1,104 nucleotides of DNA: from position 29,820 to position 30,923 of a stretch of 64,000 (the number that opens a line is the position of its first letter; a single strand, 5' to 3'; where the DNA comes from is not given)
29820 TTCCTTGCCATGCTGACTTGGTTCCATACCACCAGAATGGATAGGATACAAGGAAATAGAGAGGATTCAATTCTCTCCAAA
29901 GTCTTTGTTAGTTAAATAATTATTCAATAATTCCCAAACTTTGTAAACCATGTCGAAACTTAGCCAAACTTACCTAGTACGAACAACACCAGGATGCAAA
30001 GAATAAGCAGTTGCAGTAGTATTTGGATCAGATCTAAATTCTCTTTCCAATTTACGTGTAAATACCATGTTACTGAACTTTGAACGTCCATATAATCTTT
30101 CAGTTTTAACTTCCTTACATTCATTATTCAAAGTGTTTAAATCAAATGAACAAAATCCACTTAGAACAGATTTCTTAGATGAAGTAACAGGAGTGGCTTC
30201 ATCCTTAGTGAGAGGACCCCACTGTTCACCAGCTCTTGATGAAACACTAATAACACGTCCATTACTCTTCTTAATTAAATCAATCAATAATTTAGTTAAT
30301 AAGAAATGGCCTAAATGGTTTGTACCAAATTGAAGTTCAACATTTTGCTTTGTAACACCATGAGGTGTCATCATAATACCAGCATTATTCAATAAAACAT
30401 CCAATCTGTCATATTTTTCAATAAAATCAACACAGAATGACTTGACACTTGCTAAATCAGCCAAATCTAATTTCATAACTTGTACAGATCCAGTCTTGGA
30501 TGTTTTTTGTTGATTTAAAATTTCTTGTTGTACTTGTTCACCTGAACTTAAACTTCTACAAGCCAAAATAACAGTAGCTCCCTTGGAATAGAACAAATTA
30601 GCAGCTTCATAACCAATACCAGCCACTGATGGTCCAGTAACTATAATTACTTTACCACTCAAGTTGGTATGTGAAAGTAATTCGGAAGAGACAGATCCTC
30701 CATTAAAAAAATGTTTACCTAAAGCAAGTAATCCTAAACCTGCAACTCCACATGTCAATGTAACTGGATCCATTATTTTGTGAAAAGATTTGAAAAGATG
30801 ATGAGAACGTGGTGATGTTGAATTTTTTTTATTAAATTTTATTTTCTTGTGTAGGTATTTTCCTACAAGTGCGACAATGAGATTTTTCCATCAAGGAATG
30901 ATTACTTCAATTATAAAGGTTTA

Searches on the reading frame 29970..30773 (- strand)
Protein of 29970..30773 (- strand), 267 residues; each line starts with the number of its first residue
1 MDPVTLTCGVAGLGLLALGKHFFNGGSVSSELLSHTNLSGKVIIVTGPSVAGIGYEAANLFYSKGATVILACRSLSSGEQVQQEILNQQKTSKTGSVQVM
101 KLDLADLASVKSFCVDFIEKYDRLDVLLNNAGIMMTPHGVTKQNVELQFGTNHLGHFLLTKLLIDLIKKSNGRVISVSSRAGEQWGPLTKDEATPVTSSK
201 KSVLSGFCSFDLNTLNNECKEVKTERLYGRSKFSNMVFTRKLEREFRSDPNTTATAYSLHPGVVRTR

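Call 22: search_protein_families(library=pfam, proteins=[window:29970-30773:-], max_evalue=0.001)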
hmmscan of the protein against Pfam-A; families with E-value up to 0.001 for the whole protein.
window:29970-30773:- (267 aa): 3 families
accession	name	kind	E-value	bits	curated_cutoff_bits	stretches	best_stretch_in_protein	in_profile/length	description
PF00106.31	adh_short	-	6.7e-27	94.7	26.6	1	41-186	1-143/195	short chain dehydrogenase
PF13561.12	adh_short_C2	-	2e-16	60.7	27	1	51-187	6-138/236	Enoyl-(Acyl carrier protein) reductase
PF08659.16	KR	-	0.00048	20.5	22.6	1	43-136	3-94/180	KR domain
